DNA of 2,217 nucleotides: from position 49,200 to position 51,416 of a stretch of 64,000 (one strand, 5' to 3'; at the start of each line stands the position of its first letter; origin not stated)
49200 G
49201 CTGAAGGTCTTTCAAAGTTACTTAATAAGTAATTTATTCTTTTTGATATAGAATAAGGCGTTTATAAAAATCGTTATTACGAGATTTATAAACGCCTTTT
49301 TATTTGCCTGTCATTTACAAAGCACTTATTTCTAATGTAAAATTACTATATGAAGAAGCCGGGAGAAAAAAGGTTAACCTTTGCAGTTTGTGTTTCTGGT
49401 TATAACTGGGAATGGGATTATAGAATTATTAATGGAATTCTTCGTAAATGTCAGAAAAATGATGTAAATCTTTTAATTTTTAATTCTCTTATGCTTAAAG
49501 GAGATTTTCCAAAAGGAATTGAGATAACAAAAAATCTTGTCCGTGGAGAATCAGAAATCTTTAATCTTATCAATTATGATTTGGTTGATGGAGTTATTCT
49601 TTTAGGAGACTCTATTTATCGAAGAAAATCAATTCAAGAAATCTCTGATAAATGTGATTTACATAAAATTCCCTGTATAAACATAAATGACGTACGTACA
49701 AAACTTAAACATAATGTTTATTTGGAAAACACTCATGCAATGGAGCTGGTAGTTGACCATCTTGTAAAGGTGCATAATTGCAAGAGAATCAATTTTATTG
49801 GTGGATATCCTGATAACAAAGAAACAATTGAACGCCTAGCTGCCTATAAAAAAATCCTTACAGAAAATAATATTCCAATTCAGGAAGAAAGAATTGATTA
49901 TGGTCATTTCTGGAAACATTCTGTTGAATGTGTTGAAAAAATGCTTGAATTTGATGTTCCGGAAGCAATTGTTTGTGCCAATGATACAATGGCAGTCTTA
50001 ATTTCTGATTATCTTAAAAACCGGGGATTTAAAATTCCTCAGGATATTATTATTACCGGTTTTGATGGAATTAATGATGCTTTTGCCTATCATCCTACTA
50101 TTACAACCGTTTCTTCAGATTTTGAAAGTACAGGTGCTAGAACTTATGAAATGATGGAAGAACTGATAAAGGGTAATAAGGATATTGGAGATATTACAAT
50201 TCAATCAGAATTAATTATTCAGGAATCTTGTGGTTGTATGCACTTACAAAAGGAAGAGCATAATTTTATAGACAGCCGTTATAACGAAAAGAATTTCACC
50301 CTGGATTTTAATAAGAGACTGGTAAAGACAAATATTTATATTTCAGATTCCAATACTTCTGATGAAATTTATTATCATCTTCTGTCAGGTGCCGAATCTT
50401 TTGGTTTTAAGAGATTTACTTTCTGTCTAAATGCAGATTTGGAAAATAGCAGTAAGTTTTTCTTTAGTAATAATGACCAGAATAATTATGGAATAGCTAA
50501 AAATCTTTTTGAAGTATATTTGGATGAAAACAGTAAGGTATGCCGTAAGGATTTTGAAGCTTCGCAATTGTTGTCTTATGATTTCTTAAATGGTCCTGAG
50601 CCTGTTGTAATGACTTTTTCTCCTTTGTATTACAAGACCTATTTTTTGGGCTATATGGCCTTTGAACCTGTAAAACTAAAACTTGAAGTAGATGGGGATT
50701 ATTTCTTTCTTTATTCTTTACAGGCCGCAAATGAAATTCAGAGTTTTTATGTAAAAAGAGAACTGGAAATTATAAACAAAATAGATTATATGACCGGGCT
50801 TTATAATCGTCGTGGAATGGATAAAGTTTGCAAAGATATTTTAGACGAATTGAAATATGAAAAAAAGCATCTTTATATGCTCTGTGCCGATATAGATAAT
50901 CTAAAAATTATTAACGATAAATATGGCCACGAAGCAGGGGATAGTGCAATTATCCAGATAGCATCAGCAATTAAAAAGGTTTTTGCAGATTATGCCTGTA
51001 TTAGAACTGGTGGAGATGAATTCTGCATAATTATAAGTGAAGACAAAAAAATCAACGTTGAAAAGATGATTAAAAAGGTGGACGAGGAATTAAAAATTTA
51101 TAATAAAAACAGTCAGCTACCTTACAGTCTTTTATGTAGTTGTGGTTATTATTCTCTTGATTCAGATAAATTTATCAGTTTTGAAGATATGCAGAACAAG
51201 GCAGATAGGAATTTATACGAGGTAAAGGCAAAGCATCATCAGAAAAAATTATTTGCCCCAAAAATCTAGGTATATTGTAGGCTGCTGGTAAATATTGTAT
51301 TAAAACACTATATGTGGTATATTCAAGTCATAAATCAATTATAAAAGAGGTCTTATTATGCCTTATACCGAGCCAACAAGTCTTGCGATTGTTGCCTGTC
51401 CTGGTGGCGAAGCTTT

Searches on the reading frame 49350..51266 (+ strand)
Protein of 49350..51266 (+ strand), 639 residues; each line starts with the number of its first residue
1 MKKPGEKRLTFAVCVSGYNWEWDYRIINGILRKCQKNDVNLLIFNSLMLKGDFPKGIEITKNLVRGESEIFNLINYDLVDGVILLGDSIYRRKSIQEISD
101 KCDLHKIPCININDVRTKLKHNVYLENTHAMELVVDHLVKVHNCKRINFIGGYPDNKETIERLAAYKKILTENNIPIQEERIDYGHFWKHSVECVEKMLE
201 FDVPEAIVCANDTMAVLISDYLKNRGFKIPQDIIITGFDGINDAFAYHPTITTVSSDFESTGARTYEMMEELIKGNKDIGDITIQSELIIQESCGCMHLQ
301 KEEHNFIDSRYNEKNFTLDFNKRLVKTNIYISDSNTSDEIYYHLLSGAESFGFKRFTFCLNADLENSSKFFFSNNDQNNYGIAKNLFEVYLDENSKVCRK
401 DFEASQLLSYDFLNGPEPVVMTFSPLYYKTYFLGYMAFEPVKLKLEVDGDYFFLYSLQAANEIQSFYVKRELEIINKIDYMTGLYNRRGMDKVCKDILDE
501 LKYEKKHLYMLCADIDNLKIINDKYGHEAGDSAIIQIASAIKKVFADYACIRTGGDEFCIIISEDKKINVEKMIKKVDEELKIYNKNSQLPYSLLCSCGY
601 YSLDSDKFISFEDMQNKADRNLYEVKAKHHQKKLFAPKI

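Call 3: search_protein_families(library=pfam, proteins=[window:49350-51266:+], max_evalue=0.01)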
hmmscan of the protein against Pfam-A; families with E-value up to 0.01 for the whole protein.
window:49350-51266:+ (639 aa): 4 families
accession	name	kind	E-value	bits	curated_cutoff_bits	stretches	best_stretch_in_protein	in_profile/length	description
PF00990.26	GGDEF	-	5.4e-30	104.7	23.8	1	477-630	2-159/161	Diguanylate cyclase, GGDEF domain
PF13377.12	Peripla_BP_3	-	7.4e-21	75.4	26.5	1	135-294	1-167/167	Periplasmic binding protein-like domain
PF00532.27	Peripla_BP_1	-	2e-08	34.5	22.2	1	79-290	58-279/281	Periplasmic binding proteins and sugar binding domain of LacI family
PF13407.12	Peripla_BP_4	-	3.1e-06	27.4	35.1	1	131-277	111-258/258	Periplasmic binding protein domain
